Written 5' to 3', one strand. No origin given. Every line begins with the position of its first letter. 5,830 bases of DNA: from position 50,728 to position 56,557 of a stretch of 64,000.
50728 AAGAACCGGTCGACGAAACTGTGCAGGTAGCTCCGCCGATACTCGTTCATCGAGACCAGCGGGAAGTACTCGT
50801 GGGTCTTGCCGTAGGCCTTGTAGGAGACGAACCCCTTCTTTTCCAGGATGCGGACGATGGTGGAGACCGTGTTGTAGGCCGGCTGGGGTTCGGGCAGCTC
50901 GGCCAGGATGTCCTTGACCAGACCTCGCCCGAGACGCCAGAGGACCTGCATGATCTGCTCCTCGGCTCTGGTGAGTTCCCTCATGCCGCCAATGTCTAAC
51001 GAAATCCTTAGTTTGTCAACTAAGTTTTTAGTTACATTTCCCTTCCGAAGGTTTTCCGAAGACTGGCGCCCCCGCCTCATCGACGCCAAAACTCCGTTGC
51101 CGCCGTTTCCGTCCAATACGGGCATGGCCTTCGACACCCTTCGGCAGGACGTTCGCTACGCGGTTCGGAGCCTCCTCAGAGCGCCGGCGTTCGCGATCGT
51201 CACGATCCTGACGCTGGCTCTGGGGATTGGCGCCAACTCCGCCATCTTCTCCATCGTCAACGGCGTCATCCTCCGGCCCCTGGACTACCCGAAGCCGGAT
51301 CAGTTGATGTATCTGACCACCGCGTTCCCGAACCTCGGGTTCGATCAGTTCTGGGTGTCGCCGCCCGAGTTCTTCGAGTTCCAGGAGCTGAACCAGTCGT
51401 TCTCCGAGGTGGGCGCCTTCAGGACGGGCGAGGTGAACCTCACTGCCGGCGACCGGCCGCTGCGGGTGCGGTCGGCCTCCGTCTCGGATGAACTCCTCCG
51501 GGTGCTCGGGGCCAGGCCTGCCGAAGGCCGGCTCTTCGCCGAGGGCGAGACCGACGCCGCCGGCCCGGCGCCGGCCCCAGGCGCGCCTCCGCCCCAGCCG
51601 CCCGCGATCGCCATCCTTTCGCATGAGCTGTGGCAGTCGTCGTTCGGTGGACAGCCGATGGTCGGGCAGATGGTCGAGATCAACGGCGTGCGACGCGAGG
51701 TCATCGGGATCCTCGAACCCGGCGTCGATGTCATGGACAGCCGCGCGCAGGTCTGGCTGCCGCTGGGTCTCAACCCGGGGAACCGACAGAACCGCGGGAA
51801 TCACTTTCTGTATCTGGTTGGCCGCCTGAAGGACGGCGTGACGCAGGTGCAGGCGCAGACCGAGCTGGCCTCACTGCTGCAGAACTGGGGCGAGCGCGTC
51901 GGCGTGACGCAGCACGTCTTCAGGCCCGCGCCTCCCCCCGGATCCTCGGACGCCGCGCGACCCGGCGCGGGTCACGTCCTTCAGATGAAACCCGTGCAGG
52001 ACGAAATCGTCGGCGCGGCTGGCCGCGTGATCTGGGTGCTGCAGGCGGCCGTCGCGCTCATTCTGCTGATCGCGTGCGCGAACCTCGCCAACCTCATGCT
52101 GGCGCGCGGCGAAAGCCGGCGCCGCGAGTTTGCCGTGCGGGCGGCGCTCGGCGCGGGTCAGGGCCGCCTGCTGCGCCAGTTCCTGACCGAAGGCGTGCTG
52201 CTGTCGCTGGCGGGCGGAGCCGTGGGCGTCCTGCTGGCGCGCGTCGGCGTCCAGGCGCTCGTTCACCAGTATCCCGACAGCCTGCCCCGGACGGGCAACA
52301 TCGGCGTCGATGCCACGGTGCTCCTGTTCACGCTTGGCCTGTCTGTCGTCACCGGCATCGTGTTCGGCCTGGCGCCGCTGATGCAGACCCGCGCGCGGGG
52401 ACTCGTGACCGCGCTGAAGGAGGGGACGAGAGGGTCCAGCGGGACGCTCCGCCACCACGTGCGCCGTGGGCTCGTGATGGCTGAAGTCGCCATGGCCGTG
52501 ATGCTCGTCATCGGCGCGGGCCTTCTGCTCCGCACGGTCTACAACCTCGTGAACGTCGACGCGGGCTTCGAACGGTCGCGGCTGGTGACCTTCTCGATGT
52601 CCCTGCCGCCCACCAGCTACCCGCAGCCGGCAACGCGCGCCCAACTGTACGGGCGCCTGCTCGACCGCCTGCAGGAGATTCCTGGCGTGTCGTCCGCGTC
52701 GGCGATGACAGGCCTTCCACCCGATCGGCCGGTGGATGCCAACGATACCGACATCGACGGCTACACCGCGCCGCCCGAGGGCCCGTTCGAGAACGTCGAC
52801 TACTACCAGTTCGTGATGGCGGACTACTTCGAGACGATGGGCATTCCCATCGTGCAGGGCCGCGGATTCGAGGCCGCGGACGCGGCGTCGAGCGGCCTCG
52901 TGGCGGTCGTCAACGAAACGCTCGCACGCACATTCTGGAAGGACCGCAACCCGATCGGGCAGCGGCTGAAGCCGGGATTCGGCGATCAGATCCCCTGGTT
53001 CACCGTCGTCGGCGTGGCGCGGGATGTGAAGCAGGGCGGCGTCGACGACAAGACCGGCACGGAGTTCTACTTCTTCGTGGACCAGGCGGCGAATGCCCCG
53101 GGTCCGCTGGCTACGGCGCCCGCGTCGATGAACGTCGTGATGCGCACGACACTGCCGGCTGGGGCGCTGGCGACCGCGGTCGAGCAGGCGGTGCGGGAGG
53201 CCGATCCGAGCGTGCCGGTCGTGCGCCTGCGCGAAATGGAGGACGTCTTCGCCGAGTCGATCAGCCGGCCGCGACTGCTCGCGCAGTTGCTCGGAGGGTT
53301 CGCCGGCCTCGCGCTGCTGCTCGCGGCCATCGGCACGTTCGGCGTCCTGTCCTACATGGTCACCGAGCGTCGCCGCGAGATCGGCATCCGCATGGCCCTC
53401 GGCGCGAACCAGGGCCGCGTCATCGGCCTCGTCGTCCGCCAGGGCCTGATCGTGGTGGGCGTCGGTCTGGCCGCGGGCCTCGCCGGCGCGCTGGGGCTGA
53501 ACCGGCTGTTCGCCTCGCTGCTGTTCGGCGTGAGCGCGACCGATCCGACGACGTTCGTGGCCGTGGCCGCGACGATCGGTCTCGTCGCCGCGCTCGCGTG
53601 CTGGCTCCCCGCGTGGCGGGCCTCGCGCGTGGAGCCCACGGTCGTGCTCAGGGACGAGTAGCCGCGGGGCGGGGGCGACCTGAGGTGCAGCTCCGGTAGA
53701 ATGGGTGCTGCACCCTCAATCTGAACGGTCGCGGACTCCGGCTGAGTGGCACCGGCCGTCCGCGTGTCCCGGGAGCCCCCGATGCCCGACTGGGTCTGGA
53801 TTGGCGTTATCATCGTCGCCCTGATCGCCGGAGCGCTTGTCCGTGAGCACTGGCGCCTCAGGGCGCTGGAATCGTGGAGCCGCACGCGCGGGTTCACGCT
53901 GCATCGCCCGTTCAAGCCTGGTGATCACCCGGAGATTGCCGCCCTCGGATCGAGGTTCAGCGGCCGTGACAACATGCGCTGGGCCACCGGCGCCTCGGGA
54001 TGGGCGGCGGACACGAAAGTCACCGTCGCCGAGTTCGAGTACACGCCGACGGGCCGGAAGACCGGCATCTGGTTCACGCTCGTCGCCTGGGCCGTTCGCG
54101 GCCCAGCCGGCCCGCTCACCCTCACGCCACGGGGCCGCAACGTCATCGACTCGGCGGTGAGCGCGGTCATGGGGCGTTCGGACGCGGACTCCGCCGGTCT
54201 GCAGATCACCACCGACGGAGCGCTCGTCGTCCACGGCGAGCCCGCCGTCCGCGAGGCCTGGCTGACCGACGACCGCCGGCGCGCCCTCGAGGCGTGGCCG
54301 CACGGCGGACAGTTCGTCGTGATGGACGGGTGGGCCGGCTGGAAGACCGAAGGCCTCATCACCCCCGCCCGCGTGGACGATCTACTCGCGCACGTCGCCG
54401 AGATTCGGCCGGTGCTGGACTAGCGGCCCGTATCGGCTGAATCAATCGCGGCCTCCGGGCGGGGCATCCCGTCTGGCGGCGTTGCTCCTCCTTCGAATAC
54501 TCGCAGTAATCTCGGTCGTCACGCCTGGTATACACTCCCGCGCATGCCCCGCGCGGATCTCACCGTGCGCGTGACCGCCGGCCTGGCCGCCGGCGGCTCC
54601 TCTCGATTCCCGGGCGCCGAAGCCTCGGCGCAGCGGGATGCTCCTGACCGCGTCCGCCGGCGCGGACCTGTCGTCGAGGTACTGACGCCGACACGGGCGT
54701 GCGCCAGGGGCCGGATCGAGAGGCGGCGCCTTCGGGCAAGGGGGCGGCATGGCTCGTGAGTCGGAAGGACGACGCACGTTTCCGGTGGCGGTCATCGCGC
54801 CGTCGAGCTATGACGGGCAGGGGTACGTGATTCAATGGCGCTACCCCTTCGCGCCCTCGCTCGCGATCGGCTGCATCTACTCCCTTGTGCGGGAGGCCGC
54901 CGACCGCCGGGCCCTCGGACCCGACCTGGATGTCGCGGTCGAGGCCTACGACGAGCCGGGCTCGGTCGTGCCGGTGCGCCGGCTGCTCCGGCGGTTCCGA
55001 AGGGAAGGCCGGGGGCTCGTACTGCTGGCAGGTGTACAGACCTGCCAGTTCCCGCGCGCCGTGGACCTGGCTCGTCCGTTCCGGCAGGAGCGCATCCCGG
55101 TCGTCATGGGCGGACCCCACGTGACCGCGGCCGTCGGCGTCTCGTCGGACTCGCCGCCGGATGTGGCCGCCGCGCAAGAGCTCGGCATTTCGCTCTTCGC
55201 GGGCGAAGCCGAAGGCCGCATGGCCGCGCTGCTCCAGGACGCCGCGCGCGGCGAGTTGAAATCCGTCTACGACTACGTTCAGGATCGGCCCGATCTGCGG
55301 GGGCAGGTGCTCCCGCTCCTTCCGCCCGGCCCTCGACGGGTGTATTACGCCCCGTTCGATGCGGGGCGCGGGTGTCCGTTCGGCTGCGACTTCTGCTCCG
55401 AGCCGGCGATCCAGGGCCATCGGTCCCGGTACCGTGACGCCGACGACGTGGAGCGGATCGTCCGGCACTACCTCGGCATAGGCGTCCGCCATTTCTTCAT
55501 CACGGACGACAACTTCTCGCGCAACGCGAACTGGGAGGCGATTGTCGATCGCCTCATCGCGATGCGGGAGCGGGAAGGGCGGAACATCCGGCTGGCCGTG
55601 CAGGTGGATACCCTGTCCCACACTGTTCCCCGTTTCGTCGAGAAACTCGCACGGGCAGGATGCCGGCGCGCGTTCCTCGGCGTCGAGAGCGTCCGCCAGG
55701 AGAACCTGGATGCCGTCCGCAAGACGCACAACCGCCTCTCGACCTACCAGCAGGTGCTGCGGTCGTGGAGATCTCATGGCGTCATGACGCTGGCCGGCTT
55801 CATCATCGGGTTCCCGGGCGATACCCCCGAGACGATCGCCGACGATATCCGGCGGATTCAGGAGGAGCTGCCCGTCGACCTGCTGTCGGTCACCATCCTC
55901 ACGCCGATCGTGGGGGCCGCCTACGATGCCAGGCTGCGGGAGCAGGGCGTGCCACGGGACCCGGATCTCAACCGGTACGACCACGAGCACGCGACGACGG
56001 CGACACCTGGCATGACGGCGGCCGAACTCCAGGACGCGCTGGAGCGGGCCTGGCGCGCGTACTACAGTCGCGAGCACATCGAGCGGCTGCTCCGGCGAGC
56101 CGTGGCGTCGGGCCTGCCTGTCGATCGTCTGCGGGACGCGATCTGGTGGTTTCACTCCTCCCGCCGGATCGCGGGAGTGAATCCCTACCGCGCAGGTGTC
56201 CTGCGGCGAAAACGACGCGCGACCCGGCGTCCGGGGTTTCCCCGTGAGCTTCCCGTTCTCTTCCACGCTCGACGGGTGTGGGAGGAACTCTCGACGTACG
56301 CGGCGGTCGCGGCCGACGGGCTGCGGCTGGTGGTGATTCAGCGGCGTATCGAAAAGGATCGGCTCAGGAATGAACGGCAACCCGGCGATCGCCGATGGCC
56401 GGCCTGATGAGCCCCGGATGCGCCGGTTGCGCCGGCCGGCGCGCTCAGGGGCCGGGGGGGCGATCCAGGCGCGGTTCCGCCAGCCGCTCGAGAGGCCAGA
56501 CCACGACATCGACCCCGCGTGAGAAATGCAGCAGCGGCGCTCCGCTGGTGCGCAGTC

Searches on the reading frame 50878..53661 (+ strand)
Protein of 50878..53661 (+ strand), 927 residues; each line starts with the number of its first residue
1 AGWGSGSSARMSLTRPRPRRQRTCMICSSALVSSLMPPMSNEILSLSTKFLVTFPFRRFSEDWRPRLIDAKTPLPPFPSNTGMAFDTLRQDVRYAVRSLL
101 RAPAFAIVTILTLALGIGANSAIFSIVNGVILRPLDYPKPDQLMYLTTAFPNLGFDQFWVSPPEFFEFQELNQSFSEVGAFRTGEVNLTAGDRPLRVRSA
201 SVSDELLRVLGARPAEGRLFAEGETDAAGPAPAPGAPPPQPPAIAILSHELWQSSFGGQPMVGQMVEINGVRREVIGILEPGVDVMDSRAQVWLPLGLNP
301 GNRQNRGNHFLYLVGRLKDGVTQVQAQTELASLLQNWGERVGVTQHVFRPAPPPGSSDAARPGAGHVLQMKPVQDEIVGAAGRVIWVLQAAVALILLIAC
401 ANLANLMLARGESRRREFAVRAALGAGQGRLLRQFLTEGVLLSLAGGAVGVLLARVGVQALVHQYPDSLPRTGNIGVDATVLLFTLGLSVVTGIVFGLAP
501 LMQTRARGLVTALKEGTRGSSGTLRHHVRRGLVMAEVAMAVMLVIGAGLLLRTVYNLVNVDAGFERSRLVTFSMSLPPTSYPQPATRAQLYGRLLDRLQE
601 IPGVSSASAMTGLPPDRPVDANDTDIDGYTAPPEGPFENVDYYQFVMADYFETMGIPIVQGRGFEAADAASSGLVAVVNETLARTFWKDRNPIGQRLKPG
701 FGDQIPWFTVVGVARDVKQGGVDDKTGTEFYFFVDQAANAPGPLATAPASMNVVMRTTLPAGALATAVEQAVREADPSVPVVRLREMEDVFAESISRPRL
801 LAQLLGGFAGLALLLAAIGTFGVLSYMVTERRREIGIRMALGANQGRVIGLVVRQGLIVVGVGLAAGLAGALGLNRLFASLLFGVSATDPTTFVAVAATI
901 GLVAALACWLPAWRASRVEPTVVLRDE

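Call 64: search_protein_families(library=pfam, proteins=[window:50878-53661:+], max_evalue=0.00001)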
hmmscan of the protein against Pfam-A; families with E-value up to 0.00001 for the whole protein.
window:50878-53661:+ (927 aa): 2 families
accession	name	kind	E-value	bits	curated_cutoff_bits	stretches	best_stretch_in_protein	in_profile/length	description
PF12704.14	MacB_PCD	-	9e-38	131.1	27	2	107-332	2-206/207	MacB-like periplasmic core domain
PF02687.27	FtsX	-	5.2e-29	101.2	25.5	2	808-920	3-120/120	FtsX-like permease C-terminal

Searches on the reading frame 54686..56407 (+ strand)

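Call 64: search_protein_families(library=pfam, proteins=[window:54686-56407:+], max_evalue=0.00001)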
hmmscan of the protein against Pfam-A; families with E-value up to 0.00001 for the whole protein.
window:54686-56407:+ (573 aa): 1 family
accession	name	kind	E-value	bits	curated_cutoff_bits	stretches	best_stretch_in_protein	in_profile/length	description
PF04055.27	Radical_SAM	-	7.6e-24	85.2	29.5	1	227-390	4-165/166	Radical SAM superfamily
